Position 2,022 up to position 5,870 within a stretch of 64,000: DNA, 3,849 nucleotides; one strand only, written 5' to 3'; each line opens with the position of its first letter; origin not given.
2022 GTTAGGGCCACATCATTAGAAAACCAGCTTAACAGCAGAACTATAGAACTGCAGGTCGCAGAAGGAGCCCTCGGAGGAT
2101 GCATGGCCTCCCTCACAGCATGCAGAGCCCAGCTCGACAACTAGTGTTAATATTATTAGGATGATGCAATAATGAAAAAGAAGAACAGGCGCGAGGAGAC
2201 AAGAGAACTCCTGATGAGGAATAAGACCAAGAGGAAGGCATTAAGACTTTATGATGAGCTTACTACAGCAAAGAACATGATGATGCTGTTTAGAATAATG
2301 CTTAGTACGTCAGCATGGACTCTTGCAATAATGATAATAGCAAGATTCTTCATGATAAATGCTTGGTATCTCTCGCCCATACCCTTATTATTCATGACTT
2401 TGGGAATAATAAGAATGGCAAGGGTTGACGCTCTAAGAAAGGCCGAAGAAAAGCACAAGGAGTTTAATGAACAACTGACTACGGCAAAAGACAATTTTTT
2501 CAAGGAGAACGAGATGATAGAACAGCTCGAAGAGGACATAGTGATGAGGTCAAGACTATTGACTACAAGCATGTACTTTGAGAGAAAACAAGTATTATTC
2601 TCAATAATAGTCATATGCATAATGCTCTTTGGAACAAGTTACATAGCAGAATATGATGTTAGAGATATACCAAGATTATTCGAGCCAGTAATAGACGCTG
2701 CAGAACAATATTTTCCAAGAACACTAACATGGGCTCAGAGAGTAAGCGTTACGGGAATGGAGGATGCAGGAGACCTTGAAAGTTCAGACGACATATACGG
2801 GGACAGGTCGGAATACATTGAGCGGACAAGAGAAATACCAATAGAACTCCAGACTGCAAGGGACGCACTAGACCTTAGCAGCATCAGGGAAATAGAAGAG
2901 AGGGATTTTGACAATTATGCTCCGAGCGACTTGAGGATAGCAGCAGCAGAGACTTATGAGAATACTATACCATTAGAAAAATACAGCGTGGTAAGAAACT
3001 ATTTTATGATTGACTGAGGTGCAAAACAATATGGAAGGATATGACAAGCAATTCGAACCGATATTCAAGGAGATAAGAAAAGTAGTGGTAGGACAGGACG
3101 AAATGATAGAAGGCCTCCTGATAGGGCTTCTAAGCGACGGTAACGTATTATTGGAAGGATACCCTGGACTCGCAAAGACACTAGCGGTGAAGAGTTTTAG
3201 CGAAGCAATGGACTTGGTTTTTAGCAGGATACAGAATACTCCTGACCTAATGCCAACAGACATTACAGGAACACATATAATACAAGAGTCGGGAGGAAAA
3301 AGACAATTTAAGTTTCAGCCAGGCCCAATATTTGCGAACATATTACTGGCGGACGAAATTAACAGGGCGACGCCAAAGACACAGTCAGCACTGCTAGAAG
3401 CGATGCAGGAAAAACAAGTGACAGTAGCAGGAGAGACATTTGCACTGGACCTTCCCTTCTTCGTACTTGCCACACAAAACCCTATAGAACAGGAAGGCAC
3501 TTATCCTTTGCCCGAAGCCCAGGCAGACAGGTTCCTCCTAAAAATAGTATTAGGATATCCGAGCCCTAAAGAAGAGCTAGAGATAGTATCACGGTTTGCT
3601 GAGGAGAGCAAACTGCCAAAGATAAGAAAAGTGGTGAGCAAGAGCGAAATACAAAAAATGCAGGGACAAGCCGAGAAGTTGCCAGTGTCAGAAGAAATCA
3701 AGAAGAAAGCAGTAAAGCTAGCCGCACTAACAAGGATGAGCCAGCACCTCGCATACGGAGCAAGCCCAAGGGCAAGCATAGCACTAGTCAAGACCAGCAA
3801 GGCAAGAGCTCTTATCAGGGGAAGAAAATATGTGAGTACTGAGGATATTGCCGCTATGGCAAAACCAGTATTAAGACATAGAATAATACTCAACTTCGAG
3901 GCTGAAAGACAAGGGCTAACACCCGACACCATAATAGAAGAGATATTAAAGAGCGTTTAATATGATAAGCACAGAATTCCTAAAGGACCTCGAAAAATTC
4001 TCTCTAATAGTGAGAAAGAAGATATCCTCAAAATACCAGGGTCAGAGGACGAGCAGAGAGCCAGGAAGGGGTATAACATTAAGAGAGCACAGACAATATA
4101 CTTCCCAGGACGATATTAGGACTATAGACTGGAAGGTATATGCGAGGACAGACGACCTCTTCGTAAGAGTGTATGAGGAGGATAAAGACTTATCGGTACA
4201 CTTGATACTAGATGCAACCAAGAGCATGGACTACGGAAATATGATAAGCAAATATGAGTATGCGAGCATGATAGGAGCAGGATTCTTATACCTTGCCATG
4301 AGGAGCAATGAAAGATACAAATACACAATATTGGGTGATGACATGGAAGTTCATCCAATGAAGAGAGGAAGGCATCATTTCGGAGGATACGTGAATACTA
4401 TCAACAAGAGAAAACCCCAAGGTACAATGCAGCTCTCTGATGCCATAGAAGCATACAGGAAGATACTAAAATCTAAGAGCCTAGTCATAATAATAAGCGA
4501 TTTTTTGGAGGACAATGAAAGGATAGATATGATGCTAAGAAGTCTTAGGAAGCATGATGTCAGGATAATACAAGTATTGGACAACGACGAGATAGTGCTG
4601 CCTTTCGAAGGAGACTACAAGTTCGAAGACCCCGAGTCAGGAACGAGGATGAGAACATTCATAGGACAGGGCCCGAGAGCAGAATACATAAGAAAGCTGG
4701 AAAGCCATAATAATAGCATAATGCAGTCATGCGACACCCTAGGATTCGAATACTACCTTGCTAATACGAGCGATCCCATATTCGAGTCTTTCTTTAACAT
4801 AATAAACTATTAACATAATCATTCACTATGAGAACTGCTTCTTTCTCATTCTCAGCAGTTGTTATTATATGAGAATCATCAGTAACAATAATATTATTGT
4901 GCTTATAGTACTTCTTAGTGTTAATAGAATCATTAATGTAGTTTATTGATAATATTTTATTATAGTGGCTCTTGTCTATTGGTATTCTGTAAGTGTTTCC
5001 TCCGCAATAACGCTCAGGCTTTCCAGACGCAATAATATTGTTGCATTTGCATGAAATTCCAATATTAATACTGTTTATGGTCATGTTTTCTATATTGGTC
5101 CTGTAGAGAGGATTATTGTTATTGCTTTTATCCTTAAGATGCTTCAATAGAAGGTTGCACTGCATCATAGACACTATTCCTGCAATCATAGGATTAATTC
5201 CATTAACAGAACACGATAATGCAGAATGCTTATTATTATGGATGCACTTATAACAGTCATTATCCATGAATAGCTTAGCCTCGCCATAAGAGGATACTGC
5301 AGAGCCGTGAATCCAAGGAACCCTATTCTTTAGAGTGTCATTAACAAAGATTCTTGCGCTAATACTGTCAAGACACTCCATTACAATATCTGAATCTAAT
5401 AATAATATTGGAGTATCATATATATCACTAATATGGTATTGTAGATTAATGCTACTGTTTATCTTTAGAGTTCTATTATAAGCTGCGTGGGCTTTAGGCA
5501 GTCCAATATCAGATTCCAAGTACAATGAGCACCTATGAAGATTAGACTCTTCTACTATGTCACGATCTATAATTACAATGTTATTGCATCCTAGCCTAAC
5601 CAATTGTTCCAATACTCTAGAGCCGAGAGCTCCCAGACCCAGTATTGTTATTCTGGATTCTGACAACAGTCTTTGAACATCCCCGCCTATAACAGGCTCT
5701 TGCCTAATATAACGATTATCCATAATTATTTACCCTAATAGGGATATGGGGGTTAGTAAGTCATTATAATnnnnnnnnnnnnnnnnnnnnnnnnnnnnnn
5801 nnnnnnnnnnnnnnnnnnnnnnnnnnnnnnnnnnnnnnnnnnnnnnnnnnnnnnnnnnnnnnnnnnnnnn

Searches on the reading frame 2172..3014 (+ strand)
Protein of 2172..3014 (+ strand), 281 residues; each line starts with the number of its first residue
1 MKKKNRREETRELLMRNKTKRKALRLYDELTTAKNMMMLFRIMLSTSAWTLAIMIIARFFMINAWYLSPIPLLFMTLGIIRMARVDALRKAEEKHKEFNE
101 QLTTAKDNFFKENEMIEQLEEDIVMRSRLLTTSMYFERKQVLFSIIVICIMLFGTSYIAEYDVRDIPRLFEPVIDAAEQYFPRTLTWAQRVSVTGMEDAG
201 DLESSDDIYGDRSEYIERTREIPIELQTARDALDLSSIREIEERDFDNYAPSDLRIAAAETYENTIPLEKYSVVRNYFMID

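Call 87: search_protein_families(library=pfam, proteins=[window:2172-3014:+], max_evalue=0.001)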
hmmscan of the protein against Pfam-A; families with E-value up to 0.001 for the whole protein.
window:2172-3014:+ (281 aa): 1 family
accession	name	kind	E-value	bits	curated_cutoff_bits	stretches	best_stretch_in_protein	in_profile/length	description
PF24334.1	DUF7502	-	7.1e-05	22.8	27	1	83-165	93-177/281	Family of unknown function (DUF7502)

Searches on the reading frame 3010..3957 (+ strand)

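Call 87: search_protein_families(library=pfam, proteins=[window:3010-3957:+], max_evalue=0.001)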
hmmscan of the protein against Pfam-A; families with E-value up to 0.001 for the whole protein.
window:3010-3957:+ (316 aa): 6 families
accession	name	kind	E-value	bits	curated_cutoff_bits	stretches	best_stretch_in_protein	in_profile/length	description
PF07726.17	AAA_3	-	6.2e-62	207.7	27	1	46-177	2-131/131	ATPase family associated with various cellular activities (AAA)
PF17863.7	AAA_lid_2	-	7e-24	83.8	22.7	1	241-312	3-74/74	AAA lid domain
PF07728.20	AAA_5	-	6.7e-13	49.3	22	1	45-175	1-139/139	AAA domain (dynein-related subfamily)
PF20030.5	bpMoxR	-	7.3e-11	42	27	1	16-218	4-204/205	MoxR domain in the MoxR-vWA-beta-propeller ternary systems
PF00493.29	MCM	-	6.1e-05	22.7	23.3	1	40-160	54-175/224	MCM P-loop domain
PF00004.35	AAA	-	0.0002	22.2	21.2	1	46-157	1-110/131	ATPase family associated with various cellular activities (AAA)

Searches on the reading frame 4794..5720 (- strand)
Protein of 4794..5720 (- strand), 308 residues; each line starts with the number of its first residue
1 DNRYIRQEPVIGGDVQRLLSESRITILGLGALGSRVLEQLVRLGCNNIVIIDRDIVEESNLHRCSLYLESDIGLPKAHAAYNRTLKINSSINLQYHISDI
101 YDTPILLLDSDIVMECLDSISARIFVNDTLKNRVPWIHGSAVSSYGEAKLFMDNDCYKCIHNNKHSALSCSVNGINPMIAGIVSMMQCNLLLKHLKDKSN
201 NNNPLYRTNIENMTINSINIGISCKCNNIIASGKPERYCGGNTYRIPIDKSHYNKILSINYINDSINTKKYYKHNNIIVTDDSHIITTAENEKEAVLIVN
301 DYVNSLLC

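Call 87: search_protein_families(library=pfam, proteins=[window:4794-5720:-], max_evalue=0.001)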
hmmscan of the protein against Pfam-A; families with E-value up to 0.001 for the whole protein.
window:4794-5720:- (308 aa): 3 families
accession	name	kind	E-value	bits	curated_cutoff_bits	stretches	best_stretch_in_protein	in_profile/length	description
PF00899.27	ThiF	-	8.9e-46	156.4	28.1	1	7-226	4-236/238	ThiF family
PF02254.24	TrkA_N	-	0.00063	20.5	23.8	0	24-56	1-32/116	TrkA-N domain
PF01488.26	Shikimate_DH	-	0.00088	19.8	24.3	0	19-59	10-50/138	Shikimate / quinate 5-dehydrogenase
